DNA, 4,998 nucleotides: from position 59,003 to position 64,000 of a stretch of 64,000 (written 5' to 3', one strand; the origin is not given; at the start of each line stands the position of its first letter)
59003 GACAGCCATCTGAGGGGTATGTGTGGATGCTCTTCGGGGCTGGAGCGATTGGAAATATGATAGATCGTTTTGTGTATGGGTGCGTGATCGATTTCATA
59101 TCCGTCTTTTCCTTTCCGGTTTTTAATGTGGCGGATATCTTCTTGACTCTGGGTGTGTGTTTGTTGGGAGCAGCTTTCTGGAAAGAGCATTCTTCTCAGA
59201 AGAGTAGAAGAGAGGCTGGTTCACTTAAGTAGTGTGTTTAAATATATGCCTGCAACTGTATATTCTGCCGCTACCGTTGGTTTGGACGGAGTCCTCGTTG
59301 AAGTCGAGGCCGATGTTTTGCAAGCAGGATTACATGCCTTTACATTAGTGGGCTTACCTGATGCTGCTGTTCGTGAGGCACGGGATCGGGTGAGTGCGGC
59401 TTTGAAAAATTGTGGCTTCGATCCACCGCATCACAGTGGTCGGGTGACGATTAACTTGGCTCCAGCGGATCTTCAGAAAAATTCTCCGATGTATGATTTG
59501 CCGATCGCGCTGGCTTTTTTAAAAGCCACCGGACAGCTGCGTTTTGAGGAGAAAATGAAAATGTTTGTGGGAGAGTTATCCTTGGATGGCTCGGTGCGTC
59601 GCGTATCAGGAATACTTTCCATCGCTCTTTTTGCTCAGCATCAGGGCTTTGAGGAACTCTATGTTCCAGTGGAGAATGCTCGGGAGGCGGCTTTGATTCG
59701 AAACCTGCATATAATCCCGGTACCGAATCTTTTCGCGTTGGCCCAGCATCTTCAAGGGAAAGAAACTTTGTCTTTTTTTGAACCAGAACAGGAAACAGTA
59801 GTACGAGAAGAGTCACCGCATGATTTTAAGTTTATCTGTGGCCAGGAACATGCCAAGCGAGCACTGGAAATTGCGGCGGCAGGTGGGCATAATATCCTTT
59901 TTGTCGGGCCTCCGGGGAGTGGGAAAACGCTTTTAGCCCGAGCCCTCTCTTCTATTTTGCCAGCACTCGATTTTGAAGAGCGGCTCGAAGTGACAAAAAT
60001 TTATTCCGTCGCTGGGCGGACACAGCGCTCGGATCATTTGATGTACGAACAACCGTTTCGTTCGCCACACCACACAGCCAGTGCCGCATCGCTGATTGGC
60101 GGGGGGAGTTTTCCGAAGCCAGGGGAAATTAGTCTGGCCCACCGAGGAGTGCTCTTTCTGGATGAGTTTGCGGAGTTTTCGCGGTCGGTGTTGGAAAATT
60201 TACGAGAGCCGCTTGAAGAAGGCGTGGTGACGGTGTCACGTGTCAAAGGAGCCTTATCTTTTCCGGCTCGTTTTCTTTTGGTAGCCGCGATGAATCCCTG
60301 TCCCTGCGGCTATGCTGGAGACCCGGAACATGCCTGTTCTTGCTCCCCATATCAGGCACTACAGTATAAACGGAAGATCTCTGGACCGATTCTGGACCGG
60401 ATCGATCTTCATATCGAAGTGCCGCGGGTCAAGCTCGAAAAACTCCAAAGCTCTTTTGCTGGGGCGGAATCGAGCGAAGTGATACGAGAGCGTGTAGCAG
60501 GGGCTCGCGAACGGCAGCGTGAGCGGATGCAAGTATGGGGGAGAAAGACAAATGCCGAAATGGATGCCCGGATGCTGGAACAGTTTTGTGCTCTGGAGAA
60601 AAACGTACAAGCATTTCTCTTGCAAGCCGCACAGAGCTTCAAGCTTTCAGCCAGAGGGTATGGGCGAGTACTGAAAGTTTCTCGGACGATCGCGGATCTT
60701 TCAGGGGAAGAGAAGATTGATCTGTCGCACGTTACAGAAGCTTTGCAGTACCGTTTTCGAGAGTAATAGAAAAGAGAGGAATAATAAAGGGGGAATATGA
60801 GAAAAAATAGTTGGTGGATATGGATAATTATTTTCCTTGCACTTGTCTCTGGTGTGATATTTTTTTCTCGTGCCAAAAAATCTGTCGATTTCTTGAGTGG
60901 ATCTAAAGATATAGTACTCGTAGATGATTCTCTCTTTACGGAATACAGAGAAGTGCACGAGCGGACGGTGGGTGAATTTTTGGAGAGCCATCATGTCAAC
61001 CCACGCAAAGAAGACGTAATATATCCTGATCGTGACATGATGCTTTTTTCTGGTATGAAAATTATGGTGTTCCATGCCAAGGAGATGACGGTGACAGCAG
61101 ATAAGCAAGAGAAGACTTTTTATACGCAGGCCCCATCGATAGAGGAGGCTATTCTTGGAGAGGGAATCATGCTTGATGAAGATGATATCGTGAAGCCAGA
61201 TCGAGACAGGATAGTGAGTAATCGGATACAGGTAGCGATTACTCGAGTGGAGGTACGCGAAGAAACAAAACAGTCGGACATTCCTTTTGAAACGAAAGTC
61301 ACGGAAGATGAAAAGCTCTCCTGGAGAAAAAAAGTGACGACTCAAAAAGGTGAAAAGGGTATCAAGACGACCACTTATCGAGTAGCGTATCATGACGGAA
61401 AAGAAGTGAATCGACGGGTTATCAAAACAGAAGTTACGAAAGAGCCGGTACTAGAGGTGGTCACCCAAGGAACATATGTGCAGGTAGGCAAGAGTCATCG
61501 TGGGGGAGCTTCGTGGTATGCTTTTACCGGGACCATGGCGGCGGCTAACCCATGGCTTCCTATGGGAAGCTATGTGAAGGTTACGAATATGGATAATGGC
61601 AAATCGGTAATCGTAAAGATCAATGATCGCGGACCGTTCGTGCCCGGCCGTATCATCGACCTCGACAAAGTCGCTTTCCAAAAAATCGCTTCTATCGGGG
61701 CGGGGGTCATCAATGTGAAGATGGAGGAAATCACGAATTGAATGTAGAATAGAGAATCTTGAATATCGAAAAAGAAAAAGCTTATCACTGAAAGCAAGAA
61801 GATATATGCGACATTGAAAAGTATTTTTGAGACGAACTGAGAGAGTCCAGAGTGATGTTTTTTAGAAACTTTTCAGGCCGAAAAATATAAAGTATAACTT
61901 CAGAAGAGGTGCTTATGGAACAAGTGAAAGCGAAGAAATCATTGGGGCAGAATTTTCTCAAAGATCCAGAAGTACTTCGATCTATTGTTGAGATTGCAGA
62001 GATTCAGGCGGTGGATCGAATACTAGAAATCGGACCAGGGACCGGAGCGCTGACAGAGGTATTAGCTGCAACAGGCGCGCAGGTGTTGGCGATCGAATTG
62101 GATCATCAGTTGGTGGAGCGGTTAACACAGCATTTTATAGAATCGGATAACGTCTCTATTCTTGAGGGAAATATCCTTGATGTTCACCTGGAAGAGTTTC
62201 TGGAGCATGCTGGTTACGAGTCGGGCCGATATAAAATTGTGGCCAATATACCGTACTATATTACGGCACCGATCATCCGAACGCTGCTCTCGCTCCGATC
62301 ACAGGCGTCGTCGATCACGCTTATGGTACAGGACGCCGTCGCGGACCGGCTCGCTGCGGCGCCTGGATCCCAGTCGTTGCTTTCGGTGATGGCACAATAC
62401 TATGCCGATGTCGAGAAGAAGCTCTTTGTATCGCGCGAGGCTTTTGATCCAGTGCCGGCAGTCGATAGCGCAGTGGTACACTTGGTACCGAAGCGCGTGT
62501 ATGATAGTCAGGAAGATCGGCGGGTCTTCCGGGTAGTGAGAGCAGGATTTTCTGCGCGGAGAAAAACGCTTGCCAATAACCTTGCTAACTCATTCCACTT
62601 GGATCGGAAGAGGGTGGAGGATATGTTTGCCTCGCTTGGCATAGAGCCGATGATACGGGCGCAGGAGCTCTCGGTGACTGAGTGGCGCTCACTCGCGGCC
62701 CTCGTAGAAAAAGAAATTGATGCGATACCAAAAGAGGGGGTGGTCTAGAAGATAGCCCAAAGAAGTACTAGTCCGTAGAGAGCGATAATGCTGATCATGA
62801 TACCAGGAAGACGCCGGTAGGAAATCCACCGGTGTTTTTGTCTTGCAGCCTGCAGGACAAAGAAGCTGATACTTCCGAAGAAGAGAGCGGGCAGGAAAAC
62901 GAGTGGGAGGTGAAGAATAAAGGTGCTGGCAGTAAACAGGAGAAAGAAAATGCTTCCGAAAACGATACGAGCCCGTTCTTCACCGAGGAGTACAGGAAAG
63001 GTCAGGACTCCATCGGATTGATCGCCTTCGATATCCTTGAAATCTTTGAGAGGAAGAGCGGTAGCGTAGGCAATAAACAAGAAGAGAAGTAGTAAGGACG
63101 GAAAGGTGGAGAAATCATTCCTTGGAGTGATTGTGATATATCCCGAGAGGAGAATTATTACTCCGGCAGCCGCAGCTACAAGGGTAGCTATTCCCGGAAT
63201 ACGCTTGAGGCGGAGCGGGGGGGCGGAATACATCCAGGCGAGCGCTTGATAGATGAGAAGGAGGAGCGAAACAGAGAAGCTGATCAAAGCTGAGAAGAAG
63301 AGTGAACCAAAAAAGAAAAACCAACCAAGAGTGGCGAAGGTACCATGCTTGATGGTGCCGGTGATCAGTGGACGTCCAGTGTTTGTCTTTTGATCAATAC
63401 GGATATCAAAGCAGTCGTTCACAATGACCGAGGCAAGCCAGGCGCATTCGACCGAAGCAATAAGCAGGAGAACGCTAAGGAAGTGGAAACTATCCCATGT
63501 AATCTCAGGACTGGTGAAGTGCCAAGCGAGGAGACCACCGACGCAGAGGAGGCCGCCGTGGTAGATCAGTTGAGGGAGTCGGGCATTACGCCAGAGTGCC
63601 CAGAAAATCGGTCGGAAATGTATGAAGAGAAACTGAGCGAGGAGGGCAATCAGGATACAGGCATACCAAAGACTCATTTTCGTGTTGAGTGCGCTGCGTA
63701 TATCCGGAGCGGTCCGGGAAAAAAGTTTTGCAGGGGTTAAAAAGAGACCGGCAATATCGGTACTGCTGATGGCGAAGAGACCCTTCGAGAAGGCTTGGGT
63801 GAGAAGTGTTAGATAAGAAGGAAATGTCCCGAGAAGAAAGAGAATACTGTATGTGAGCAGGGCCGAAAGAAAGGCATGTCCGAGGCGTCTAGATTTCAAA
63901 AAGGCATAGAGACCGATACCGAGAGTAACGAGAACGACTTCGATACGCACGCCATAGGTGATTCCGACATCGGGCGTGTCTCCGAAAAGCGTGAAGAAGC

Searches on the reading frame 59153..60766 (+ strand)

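Call 49: search_protein_families(library=pfam, proteins=[window:59153-60766:+])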
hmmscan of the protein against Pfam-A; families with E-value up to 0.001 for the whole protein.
window:59153-60766:+ (537 aa): 12 families
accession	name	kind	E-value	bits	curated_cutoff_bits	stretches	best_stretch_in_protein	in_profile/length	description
PF01078.27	Mg_chelatase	-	3.7e-94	314.4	20.3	1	224-430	1-206/207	Magnesium chelatase, subunit ChlI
PF13541.12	ChlI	-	1.2e-38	132.2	27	1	51-175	1-121/121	Subunit ChlI of Mg-chelatase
PF13335.12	Mg_chelatase_C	-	1e-31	109.8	26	1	439-534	2-94/94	Magnesium chelatase, subunit ChlI C-terminal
PF07728.20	AAA_5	-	1.2e-09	38.7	22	1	247-384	1-125/139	AAA domain (dynein-related subfamily)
PF00493.29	MCM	-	6.6e-08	32.4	23.3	1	322-388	113-179/224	MCM P-loop domain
PF00158.32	Sigma54_activat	-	1e-06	29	20.2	1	235-381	12-142/168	Sigma-54 interaction domain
PF13401.12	AAA_22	-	2.4e-06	28.3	27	0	247-352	7-106/130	AAA domain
PF00004.35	AAA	-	3.7e-05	24.6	21.2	1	248-292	1-35/131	ATPase family associated with various cellular activities (AAA)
PF13191.12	AAA_16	-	0.00012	23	32.6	0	235-270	13-50/167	AAA ATPase domain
PF05362.19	Lon_C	-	0.00022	21.3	21.1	1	72-179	69-176/205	Lon protease (S16) C-terminal proteolytic domain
PF20030.5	bpMoxR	-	0.00027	20.5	27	0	230-275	16-61/205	MoxR domain in the MoxR-vWA-beta-propeller ternary systems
PF05496.18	RuvB_N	-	0.00052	20.3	27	0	222-267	3-55/159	Holliday junction DNA helicase RuvB P-loop domain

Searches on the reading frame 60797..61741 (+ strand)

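Call 73: search_protein_families(library=pfam, proteins=[window:60797-61741:+])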
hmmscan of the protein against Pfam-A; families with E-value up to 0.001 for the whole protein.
window:60797-61741:+ (314 aa): 3 families
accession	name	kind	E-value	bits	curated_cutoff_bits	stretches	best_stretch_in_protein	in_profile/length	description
PF07501.17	G5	-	1.4e-19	70.6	23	1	154-226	2-74/75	G5 domain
PF03330.24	DPBB_1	-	5.4e-18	65.5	28.8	1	246-308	23-82/83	Lytic transglycolase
PF03990.20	DUF348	-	5.8e-13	48.8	24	1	98-137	2-41/41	G5-linked-Ubiquitin-like domain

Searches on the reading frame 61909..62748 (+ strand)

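Call 49: search_protein_families(library=pfam, proteins=[window:61909-62748:+])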
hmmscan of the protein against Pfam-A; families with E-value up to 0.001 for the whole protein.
window:61909-62748:+ (279 aa): 5 families
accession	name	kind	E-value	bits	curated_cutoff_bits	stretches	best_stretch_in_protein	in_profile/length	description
PF00398.26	RrnaAD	-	3.5e-56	190.6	24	1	7-265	3-260/263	Ribosomal RNA adenine dimethylase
PF08241.18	Methyltransf_11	-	3.1e-06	28.1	21.2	1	39-95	1-57/95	Methyltransferase domain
PF13649.12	Methyltransf_25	-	3.2e-06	28.2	27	1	38-95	1-61/97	Methyltransferase domain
PF13489.12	Methyltransf_23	-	6.6e-06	26.4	27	1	26-111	13-85/164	Methyltransferase domain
PF01135.25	PCMT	-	0.00034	20.9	20.3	1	18-78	57-120/210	Protein-L-isoaspartate(D-aspartate) O-methyltransferase (PCMT)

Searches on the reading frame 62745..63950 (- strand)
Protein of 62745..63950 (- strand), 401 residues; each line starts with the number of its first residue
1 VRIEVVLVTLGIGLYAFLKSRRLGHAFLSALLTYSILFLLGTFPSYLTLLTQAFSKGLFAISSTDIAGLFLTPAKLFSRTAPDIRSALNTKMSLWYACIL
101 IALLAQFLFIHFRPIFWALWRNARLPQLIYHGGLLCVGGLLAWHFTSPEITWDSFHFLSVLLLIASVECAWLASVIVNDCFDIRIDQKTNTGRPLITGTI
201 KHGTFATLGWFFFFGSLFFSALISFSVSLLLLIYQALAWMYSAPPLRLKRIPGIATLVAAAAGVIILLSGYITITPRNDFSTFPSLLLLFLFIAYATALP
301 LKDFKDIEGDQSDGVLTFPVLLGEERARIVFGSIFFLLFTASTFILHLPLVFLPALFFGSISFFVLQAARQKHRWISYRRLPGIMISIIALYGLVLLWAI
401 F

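Call 32: find_encoding_contigs(protein=window:62745-63950:-, flank=10000, max_places=4)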
Protein window:62745-63950:- (401 aa): no gene with exactly this product is on record in the collection.

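Call 73: search_protein_families(library=pfam, proteins=[window:62745-63950:-])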
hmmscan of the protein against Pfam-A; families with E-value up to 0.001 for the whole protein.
window:62745-63950:- (401 aa): 1 family
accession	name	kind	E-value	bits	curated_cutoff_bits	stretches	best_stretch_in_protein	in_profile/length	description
PF01040.23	UbiA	-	1.9e-27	96.6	34.2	1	152-371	19-228/250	UbiA prenyltransferase family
